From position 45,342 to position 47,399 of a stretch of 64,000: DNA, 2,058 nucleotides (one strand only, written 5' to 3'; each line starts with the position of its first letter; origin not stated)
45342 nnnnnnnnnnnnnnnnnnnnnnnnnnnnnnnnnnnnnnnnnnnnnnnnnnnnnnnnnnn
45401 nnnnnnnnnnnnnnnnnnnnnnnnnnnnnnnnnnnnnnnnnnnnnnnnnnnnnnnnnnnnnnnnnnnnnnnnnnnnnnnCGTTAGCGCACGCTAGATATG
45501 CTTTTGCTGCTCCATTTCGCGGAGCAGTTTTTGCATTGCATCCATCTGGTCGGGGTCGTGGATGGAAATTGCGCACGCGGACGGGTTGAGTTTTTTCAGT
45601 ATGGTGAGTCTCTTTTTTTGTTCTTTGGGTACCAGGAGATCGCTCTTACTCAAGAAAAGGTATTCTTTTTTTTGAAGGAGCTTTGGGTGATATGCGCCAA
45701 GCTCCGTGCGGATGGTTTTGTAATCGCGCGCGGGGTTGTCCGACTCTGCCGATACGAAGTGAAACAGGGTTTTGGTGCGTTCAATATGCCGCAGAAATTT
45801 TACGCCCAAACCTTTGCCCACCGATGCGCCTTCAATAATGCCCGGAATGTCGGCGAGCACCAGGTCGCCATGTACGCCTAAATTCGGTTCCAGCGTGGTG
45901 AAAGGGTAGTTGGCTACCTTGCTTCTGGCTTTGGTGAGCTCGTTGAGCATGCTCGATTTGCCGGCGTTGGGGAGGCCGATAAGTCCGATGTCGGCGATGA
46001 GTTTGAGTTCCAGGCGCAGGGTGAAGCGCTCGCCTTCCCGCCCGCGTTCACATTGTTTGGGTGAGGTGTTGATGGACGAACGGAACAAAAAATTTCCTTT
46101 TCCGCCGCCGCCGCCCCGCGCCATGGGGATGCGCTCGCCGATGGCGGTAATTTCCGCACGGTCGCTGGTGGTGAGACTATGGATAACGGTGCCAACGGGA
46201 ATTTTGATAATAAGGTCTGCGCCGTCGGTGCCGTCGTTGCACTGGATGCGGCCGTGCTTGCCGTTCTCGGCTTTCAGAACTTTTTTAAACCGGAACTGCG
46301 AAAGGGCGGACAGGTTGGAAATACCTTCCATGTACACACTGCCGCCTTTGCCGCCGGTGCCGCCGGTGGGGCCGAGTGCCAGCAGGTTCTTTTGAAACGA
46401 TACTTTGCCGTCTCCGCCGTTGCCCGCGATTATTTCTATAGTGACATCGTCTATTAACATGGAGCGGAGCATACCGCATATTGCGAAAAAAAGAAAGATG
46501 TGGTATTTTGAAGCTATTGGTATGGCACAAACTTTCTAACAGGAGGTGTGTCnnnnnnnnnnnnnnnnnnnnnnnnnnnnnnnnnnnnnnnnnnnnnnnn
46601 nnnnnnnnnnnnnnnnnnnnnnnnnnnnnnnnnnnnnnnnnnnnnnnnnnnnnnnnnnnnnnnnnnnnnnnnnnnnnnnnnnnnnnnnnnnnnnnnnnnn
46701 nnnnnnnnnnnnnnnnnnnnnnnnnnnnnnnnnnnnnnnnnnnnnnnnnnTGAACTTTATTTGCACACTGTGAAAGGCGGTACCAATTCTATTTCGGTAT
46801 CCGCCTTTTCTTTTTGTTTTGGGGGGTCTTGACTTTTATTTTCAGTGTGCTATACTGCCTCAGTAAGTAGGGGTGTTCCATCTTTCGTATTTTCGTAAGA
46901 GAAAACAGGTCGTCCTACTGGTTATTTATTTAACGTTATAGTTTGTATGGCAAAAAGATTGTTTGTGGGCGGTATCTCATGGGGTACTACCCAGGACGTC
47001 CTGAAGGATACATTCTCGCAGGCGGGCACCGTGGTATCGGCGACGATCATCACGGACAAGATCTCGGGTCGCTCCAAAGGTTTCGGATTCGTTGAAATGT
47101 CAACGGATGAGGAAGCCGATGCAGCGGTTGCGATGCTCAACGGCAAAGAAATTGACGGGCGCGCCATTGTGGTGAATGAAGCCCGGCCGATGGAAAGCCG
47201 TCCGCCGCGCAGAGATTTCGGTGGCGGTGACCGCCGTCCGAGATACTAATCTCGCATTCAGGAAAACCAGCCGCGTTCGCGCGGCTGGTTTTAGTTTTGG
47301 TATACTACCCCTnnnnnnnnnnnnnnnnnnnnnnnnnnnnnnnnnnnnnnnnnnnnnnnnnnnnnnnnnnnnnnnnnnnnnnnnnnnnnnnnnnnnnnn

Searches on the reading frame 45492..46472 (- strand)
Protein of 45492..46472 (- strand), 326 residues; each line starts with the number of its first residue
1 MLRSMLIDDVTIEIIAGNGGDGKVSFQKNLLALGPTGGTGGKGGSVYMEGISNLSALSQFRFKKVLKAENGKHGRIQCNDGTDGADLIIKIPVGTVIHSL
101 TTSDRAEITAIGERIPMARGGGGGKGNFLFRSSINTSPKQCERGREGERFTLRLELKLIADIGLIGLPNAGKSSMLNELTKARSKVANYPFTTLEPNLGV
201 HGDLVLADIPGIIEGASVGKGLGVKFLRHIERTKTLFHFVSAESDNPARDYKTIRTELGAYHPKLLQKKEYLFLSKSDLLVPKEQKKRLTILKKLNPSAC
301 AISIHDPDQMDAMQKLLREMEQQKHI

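Call 3: search_protein_families(library=pfam, proteins=[window:45492-46472:-], max_evalue=1)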
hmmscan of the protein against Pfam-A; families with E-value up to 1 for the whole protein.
window:45492-46472:- (326 aa): 6 families
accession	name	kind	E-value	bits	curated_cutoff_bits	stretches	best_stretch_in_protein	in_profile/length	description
PF01018.28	GTP1_OBG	-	7.4e-42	143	27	1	7-158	1-155/155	GTP1/OBG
PF01926.29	MMR_HSR1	-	1.4e-22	80.3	21.9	1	162-264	2-102/113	50S ribosome-binding GTPase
PF02421.24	FeoB_N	-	4e-10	39.9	27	1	162-212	3-57/156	Ferrous iron transport protein B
PF03193.22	RsgA_GTPase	-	0.00038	20.8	30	1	269-319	55-106/174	RsgA GTPase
PF00350.29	Dynamin_N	-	0.017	15.6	27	1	162-183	1-22/168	Dynamin family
PF11735.13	CAP59_mtransfer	-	0.092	12.8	28.8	1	276-323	11-57/242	Cryptococcal mannosyltransferase 1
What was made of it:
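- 45492..46472 (-): obg (GTPase ObgE), transcribed divergently from pup; flanking housekeeping gene. GTP1_OBG 143 bits and MMR_HSR1 80 bits (call 3).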

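Call 27: find_related_loci(query=window:45492-46472:-, collection=genome_contigs, flank=10000)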
Query window:45492-46472:- (326 aa) in genome_contigs; peptide patterns used: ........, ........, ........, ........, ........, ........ (x = any residue, [..] = any of these).
600 stretches matched a pattern (row limit reached: there are more); 558 encode a relative of the query (tblastn E <= 1e-3); the best 80 are kept; 80 distinct loci.
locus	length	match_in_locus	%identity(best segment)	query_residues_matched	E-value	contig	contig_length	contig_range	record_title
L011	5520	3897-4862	63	4-325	1e-138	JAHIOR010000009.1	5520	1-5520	MAG: Patescibacteria group bacterium isolate KR13_S3.mb.140 KR13_S3.mb.140_k141_77929, whole genome shotgun sequence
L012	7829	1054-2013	63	5-324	6e-136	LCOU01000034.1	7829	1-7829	MAG: Parcubacteria group bacterium GW2011_GWA2_47_8b UY12_C0034, whole genome shotgun sequence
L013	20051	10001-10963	64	5-325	4e-134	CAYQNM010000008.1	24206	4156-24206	MAG TPA_asm: uncultured Candidatus Saccharibacteria bacterium isolate SRP193066_co2_106 genome assembly, contig: NODE_10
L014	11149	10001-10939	63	5-317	5e-133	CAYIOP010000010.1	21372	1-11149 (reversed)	MAG TPA_asm: uncultured Candidatus Saccharibacteria bacterium isolate ERP119705_co3_310 genome assembly, contig: NODE_27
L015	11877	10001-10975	61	2-326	3e-132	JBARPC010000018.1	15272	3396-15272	MAG: Minisyncoccales bacterium isolate MFD13423_ilm_asm_bin13 k127_372875, whole genome shotgun sequence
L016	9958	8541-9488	62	5-320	3e-131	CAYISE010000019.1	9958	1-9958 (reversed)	MAG TPA_asm: uncultured Candidatus Saccharibacteria bacterium isolate ERP119705_co3_567 genome assembly, contig: NODE_83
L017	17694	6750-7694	63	5-311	1e-129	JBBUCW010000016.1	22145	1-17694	MAG: Patescibacteria group bacterium isolate H51-bin166_1 H51_bin166_1_000000000016, whole genome shotgun sequence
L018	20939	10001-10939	69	5-317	3e-129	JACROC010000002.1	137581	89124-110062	MAG: Candidatus Harrisonbacteria bacterium isolate NC_groundwater_1951_Pr3_S-0.2um_42_5 scaffold_214312, whole genome sh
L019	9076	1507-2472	62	5-326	2e-128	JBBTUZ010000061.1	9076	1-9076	MAG: Patescibacteria group bacterium isolate H32-bin045_1 H32_bin045_1_000000000061, whole genome shotgun sequence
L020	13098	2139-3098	64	5-324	1e-128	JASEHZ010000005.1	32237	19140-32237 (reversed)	MAG: Patescibacteria group bacterium isolate Yes70-36 NODE_457_length_32237_cov_17.035237, whole genome shotgun sequence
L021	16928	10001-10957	64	2-320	4e-128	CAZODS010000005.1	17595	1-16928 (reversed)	MAG TPA_asm: uncultured Candidatus Saccharibacteria bacterium isolate SRP271791_co2_29 genome assembly, contig: NODE_780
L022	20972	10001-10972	62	1-324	7e-128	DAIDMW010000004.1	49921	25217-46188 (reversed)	MAG TPA_asm: Candidatus Colwellbacteria bacterium isolate clean1865 NODE_4_length_49921_cov_9.841746, whole genome shotg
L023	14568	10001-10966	63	3-324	9e-128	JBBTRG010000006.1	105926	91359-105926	MAG: Patescibacteria group bacterium isolate H32-bin003 H32_bin003_000000000006, whole genome shotgun sequence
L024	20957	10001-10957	63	4-322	1e-127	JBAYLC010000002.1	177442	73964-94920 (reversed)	MAG: Candidatus Paceibacterota bacterium isolate SO_2016_GW1_94 scaffold00170_OW334_2016, whole genome shotgun sequence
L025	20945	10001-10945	66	3-317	2e-127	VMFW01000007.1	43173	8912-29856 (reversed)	MAG: Parcubacteria group bacterium Gr01-1014_20 G01um101420_scaffold_249, whole genome shotgun sequence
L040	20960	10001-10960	64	2-317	1e-123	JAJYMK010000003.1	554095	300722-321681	MAG: bacterium isolate DBS2-4.bin128 NODE_8_length_554095_cov_5.04936, whole genome shotgun sequence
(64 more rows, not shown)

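Call 56: find_homologous_proteins(query=window:45492-46472:-, max_evalue=1e-30)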
Query window:45492-46472:- (326 aa): 8000 proteins with E <= 1e-30 among 8000 candidates; the best 120 are listed.
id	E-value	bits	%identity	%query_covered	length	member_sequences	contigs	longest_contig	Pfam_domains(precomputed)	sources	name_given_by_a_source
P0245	4.8e-209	711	100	99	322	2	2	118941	PF01926.30,PF02421.25,PF01018.29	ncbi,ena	ncbi:MAG: GTPase ObgE [Patescibacteria group bacterium]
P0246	3.9e-138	478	66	98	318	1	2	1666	PF01926.30,PF02421.25,PF01018.29,PF03193.23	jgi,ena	-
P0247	4.9e-137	474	67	99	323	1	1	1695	PF01926.30,PF02421.25,PF01018.29,PF03193.23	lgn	-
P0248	5.2e-137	474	67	98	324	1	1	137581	PF01926.30,PF02421.25,PF01018.29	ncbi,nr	ncbi:MAG: GTPase ObgE [Candidatus Harrisonbacteria bacterium]|nr:GTPase ObgE [Candidatus Harrisonbac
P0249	2.0e-136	472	66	98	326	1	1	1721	PF01926.30,PF02421.25,PF01018.29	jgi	jgi:GTP-binding protein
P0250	2.6e-136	472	66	98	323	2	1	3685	PF01926.30,PF02421.25,PF01018.29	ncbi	-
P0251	2.8e-136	472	67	99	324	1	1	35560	PF01926.30,PF02421.25,PF01018.29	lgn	-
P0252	5.5e-136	471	65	99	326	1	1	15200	PF01926.30,PF02421.25,PF01018.29,PF03193.23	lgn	-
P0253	3.7e-135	468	66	98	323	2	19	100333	PF01926.30,PF02421.25,PF01018.29,PF03193.23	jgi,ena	-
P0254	4.6e-135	468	67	99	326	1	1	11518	PF01926.30,PF02421.25,PF01018.29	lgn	-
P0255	4.7e-135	468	68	97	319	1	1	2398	PF01926.30,PF02421.25,PF01018.29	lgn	-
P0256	5.9e-135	468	65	98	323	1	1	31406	PF01926.30,PF02421.25,PF01018.29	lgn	-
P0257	7.0e-135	467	64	98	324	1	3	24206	PF01926.30,PF02421.25,PF01018.29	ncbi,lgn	-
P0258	7.6e-135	467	65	99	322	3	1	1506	PF01926.30,PF02421.25,PF01018.29,PF03193.23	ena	-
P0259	8.2e-135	467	66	98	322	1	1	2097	PF01926.30,PF02421.25,PF01018.29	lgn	-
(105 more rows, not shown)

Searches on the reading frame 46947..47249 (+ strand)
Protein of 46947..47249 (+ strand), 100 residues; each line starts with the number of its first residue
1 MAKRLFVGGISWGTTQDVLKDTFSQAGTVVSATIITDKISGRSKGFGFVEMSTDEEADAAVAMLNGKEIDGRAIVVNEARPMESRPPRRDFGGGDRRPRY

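Call 3: search_protein_families(library=pfam, proteins=[window:46947-47249:+], max_evalue=1)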
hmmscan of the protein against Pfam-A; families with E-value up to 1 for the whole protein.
window:46947-47249:+ (100 aa): 3 families
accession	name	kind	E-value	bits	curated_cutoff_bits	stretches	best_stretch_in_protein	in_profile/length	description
PF00076.28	RRM_1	-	3.3e-22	78.6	20.7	1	5-74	1-69/70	RNA recognition motif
PF16367.11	RRM_7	-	0.022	15.2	27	1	3-30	2-29/94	RNA recognition motif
PF08206.17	OB_RNB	-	0.14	12.3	24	1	38-58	2-21/58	Ribonuclease B OB domain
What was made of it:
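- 46947..47249 (+): RRM-type RNA-binding protein gene downstream of pup, with its own strong promoter-like site at 46829-46856. RRM_1 78.6 bits (call 3).
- Checked: The neighbours are as stated: obg at 45492-46472 (-) and an RRM_1 protein at 46947-47249 (+) (call 3).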
